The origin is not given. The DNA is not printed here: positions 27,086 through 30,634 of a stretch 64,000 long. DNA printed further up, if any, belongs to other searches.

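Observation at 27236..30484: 1082-aa ECF sigma factor fused to a transmembrane helix and ~850-aa extracytoplasmic beta-sandwich array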

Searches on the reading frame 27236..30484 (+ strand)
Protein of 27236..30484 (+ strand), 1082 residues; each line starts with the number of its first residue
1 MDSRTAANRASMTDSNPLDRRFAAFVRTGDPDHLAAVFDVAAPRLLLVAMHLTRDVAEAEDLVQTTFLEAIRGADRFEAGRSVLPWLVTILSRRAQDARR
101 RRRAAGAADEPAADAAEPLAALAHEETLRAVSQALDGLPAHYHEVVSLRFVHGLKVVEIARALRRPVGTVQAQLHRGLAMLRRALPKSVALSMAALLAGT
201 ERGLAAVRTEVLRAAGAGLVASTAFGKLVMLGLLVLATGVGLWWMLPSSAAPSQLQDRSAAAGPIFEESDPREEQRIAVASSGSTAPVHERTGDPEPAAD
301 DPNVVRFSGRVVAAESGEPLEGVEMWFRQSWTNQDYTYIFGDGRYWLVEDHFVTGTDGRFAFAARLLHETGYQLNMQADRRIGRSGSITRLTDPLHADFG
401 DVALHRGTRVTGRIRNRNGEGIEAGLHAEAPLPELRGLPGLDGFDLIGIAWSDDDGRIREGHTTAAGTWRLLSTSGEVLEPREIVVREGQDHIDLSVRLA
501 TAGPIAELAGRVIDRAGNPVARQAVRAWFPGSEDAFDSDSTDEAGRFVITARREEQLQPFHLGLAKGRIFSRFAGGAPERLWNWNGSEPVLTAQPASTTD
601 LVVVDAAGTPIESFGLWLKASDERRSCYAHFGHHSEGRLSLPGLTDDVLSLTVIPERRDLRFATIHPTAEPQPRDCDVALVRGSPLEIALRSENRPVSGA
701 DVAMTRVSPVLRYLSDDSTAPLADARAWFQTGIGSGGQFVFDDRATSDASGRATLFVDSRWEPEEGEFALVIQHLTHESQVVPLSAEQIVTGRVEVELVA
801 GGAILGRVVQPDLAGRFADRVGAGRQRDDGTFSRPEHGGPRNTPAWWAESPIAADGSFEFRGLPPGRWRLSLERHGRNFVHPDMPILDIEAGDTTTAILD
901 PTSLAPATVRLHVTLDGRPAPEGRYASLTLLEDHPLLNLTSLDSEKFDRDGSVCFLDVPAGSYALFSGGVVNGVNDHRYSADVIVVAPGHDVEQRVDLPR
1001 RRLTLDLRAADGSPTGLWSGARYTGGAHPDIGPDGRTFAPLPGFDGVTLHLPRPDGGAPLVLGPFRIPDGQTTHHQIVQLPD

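Call 3: search_protein_families(library=pfam, proteins=[window:27236-30484:+], max_evalue=0.1)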
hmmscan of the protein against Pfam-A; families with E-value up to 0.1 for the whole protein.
window:27236-30484:+ (1082 aa): 9 families
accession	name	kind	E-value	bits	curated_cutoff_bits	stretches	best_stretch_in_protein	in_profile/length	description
PF04542.20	Sigma70_r2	-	5.4e-14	52.2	24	1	42-103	6-69/71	Sigma-70 region 2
PF08281.18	Sigma70_r4_2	-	1.4e-11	44.2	25.7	1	129-181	2-54/54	Sigma-70, region 4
PF13620.12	CarboxypepD_reg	-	1.8e-10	41.4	32.3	0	853-877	35-59/82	Carboxypeptidase regulatory-like domain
PF04545.22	Sigma70_r4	-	1.6e-06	28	24.1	1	134-182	1-49/50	Sigma-70, region 4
PF09430.16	EMC7_beta-sandw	-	0.00018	22.1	26.6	0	850-881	23-54/122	ER membrane protein complex subunit 7, beta-sandwich domain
PF00775.27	Dioxygenase_C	-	0.00068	19.6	27.3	0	503-533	27-57/182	Dioxygenase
PF02369.22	Big_1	-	0.0016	18.9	34.9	0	507-552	20-67/93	Bacterial Ig-like domain (group 1)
PF20598.4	DUF6795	-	0.017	15.8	27.4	0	513-569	5-64/103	Domain of unknown function (DUF6795)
PF13715.12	CarbopepD_reg_2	-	0.06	13.8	32.2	0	308-329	2-23/88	CarboxypepD_reg-like domain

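Call 4: search_protein_families(library=ncbifam, proteins=[window:27236-30484:+], max_evalue=0.1)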
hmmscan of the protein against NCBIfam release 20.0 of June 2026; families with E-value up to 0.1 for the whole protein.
window:27236-30484:+ (1082 aa): 85 families (the best 25 are shown)
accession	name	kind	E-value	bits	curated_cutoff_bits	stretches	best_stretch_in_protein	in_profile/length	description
TIGR02983.1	SigE-fam_strep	subfamily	4.3e-25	88.5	141.55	1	32-187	6-160/162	SigE family RNA polymerase sigma factor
TIGR02937.1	sigma70-ECF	superfamily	6.6e-22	77.9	42.9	1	39-185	8-165/165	sigma-70 family RNA polymerase sigma factor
NF007227.0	PRK09645.1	subfamily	1e-20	74.4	202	1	28-187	9-172/177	sigma-70 family RNA polymerase sigma factor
NF009172.0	PRK12519.1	subfamily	1.4e-20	73.6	222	1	12-188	9-192/194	RNA polymerase sigma factor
NF008888.0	PRK11922.1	equivalog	1.5e-19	70.5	204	1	9-194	7-205/231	RNA polymerase sigma factor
NF007228.0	PRK09646.1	subfamily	7.5e-19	68.1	226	1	23-185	21-190/194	ECF RNA polymerase sigma factor SigK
NF007223.0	PRK09641.1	equivalog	1.4e-18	67.4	209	1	19-185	5-184/187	RNA polymerase sigma factor SigW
NF004113.0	PRK05602.1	equivalog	9.8e-18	64.5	208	1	5-187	18-203/211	RNA polymerase sigma factor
NF007216.0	PRK09638.1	equivalog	4.9e-17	62.2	194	1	27-187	13-176/180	RNA polymerase sigma factor SigY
TIGR02989.1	Sig-70_gvs1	subfamily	1.3e-16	60.9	124.55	1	35-182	4-155/158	RNA polymerase sigma-70 factor, Rhodopirellula/Verrucomicrobium family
TIGR02985.1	Sig70_bacteroi1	subfamily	1.5e-16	61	126.4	1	36-185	5-162/162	RNA polymerase sigma-70 factor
TIGR02984.1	Sig-70_plancto1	subfamily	2.6e-16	59.7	183.75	2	112-184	115-187/189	RNA polymerase sigma-70 factor, Planctomycetaceae-specific subfamily 1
NF009168.0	PRK12515.1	subfamily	1.2e-15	57.5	236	1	19-175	9-169/189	RNA polymerase sigma factor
NF058625.1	sigma_PG0214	equivalog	2.7e-15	56.5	130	1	44-185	16-161/170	GFO_1088 family ECF-type sigma factor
TIGR02948.1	SigW_bacill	equivalog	3.6e-15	56.5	243.1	1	19-185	5-184/187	RNA polymerase sigma factor SigW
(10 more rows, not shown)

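Call 7: find_homologous_proteins(query=window:27236-30484:+)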
Query window:27236-30484:+ (1082 aa): 35 proteins with E <= 0.001 among 8000 candidates.
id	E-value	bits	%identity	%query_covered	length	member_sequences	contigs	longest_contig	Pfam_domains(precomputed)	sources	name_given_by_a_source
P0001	0.0e+0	2436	100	100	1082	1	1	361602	PF04545.23,PF04542.21,PF13620.13,PF08281.19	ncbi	-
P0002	1.7e-180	620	39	99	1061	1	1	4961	PF10670.16,PF04545.23,PF04542.21,PF13620.13,PF08281.19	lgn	-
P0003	3.9e-66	242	29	92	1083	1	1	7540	PF04545.23,PF04542.21,PF13620.13,PF08281.19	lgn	-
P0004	5.1e-64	235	29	98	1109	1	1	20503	PF04542.21,PF13620.13,PF08281.19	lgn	-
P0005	2.4e-63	232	31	93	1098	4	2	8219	PF10670.16,PF04545.23,PF04542.21,PF13620.13,PF08281.19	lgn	-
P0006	1.4e-62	230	31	92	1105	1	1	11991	PF02369.23,PF04545.23,PF04542.21,PF13620.13,PF08281.19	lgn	-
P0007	3.8e-59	218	37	37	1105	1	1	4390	PF10670.16,PF02369.23,PF04542.21,PF00775.28,PF13620.13,PF08281.19,PF24107.2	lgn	-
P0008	7.1e-59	218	28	92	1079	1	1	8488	PF04542.21,PF13620.13,PF08281.19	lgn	-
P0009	3.7e-58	215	29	85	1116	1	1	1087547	PF04545.23,PF04542.21,PF13620.13,PF08281.19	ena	-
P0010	4.1e-57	212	28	93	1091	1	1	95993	PF10670.16,PF04545.23,PF04542.21,PF13620.13,PF08281.19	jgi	jgi:RNA polymerase sigma-70 factor, ECF subfamily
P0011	2.4e-55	206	35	45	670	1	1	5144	PF04545.23,PF04542.21,PF13620.13,PF08281.19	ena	-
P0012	1.0e-54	204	29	93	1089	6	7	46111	PF10670.16,PF04545.23,PF04542.21,PF13620.13,PF08281.19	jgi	jgi:RNA polymerase sigma-70 factor (ECF subfamily)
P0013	1.8e-54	203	28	97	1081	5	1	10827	PF04542.21,PF13620.13,PF08281.19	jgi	jgi:RNA polymerase sigma-70 factor (ECF subfamily)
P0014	1.6e-53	200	37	37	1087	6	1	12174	PF10670.16,PF04545.23,PF04542.21,PF13620.13,PF08281.19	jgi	-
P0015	3.4e-53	199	29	93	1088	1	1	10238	PF10670.16,PF11974.15,PF04545.23,PF04542.21,PF13620.13,PF08281.19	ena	-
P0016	4.3e-53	198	30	93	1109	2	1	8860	PF10670.16,PF04545.23,PF04542.21,PF13620.13,PF08281.19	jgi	-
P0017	5.2e-53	198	30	89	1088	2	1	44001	PF04545.23,PF04542.21,PF13620.13,PF08281.19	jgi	jgi:RNA polymerase sigma-70 factor (ECF subfamily)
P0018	1.0e-52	197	31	92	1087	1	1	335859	PF04545.23,PF04542.21,PF13620.13,PF08281.19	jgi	jgi:RNA polymerase sigma-70 factor (ECF subfamily)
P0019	8.8e-49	184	29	92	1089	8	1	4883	PF10670.16,PF04545.23,PF04542.21,PF13620.13,PF08281.19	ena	-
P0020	5.8e-48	181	29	92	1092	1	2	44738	PF10670.16,PF04542.21,PF13620.13,PF08281.19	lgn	-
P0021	9.4e-48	181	27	92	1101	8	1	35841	PF10670.16,PF02369.23,PF04545.23,PF04542.21,PF13620.13,PF08281.19,PF17210.10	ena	-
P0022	1.5e-47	180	29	92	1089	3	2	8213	PF04545.23,PF04542.21,PF13620.13,PF08281.19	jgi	jgi:RNA polymerase sigma-70 factor (ECF subfamily)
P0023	1.6e-47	180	54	18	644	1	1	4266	PF04545.23,PF04542.21,PF08281.19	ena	-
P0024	1.0e-41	161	29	55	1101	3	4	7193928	PF04542.21,PF13620.13,PF08281.19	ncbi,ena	-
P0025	4.4e-37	145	47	20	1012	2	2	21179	PF10670.16,PF13715.13,PF25020.2,PF15976.12,PF04542.21,PF13620.13,PF08281.19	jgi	jgi:RNA polymerase sigma-70 factor (ECF subfamily)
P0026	1.1e-33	134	48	18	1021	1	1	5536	PF04545.23,PF04542.21,PF13620.13,PF08281.19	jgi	-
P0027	6.9e-28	115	34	37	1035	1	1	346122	PF13715.13,PF04542.21,PF00775.28,PF13620.13,PF08281.19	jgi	jgi:RNA polymerase sigma-70 factor (ECF subfamily)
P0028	3.1e-27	113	41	22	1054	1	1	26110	PF17802.8,PF04542.21,PF13620.13,PF08281.19,PF17210.10,PF10670.16,PF13715.13,PF14686.13,PF20598.5,PF09430.17,PF22904.4,PF22029.3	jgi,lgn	jgi:RNA polymerase sigma-70 factor (ECF subfamily)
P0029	1.8e-26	110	40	21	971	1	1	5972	PF13715.13,PF04542.21,PF13620.13,PF08281.19,PF22904.4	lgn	-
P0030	6.8e-26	108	36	26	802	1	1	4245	PF04545.23,PF04542.21,PF08281.19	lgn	-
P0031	9.3e-26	108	43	18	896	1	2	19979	PF04542.21,PF13620.13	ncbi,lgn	ncbi:MAG: RNA polymerase sigma factor [Planctomycetota bacterium]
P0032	2.0e-24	103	35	28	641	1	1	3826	PF04542.21,PF08281.19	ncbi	ncbi:MAG: sigma-70 family RNA polymerase sigma factor, partial [Planctomycetota bacterium]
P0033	3.3e-24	103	41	21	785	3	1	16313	PF13715.13,PF02369.23,PF04542.21,PF00775.28,PF13620.13,PF08281.19,PF24107.2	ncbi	-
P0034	2.1e-8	50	28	20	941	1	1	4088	PF04545.23,PF04542.21,PF13620.13,PF08281.19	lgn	-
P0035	8.2e-6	42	30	18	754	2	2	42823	PF13715.13,PF04545.23,PF04542.21,PF13620.13,PF08281.19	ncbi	ncbi:MAG: sigma-70 family RNA polymerase sigma factor [Planctomycetota bacterium]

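Call 8: find_encoding_contigs(protein=window:27236-30484:+, flank=10000)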
Protein window:27236-30484:+ (1082 aa): no gene with exactly this product is on record in the collection.

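Call 11: find_related_loci(query=A1, collection=genome_contigs, flank=10000)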
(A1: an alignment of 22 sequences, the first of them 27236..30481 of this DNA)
Query A1 (1082 aa) in genome_contigs; peptide patterns used: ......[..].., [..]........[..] (x = any residue, [..] = any of these).
161 stretches matched a pattern; 89 encode a relative of the query (tblastn E <= 1e-3); the best 80 are kept; 79 distinct loci.
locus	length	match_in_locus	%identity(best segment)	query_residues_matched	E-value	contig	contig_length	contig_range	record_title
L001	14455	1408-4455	29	2-1016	6e-56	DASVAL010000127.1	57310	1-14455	MAG TPA_asm: Planctomycetota bacterium isolate SMAG_U1950 k141_866410, whole genome shotgun sequence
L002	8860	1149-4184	30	4-1014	4e-54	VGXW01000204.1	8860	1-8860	MAG: Planctomycetota bacterium isolate K_DeepCast_100m_mx_218 K_DeepCast_100m_mx_218_Ga0194127_10011726, whole genome sh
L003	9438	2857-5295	28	10-817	1e-51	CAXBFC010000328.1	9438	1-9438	MAG TPA_asm: uncultured bacterium isolate ERR2762127_binner23_Refined_22 genome assembly, contig: ERZ3421847.3117, whole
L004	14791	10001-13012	29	12-1014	3e-50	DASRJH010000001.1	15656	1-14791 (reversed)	MAG TPA_asm: Planctomycetota bacterium isolate SMAG_U10131 k141_2539885, whole genome shotgun sequence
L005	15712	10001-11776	34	28-587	7e-50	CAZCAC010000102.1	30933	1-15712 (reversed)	MAG TPA_asm: uncultured Planctomycetaceae bacterium isolate binchicken_co65_457 genome assembly, contig: NODE_5952_lengt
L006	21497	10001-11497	35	5-521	6e-45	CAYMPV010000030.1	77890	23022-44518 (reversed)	MAG TPA_asm: uncultured candidatus Brocadiaceae bacterium isolate SRP329715_co2_17 genome assembly, contig: NODE_658_len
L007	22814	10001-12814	37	19-926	6e-45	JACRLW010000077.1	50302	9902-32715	MAG: Planctomycetota bacterium isolate NC_groundwater_1891_Pr3_B-0.1um_70_9 SR2-18-B1_coassembly_165076, whole genome sh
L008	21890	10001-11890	30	18-634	9e-44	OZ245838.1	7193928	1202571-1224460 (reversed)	MAG: Planctomycetota bacterium isolate c745feeb-1740-47bf-bbe2-8d90712da449 genome assembly, chromosome: 1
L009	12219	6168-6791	50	18-224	5e-42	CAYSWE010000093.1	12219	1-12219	MAG TPA_asm: uncultured Phycisphaerales bacterium isolate SRP163575_co1_399 genome assembly, contig: NODE_11426_length_1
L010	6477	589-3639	29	8-1015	2e-41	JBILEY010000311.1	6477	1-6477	MAG: Planctomycetota bacterium isolate ME2016-07-29_3300044622_group7_bin193 Rohwer_bin1783_scaffold_18457_c1, whole gen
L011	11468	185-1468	35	4-429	9e-37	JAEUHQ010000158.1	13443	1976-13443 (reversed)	MAG: Planctomycetota bacterium isolate new MAG-21 k141_1024290, whole genome shotgun sequence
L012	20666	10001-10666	45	1-212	4e-37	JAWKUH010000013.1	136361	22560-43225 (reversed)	MAG: Planctomycetota bacterium isolate BC2.32 BC2.32.fa-13, whole genome shotgun sequence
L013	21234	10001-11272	36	14-422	2e-36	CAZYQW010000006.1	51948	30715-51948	MAG TPA_asm: uncultured Phycisphaeraceae bacterium isolate binchicken_co31_357 genome assembly, contig: k141_4751677, wh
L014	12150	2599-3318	39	17-246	2e-35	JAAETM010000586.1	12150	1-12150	MAG: bacterium isolate Vin_7 VinG_CONTIG2509720, whole genome shotgun sequence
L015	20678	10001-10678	43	3-230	6e-35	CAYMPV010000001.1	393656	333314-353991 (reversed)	MAG TPA_asm: uncultured candidatus Brocadiaceae bacterium isolate SRP329715_co2_17 genome assembly, contig: NODE_22_leng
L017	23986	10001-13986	38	9-320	1e-33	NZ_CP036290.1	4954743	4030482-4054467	Rohdeia mirabilis strain Pla163 chromosome, complete genome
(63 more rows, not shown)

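Call 14: find_encoding_contigs(protein=P0002, flank=10000)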
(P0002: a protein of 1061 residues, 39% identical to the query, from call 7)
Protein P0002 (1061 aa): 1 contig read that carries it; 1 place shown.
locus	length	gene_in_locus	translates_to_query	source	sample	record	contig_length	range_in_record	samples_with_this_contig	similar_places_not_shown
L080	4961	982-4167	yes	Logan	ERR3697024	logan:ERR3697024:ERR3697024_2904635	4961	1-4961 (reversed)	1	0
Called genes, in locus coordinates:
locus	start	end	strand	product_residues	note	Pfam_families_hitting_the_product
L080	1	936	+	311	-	?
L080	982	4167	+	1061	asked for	PF04542:Sigma70_r2, PF04545:Sigma70_r4 (faint), PF08281:Sigma70_r4_2, PF10670:DUF4198 (faint), PF13620:CarboxypepD_reg (faint)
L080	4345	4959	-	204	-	?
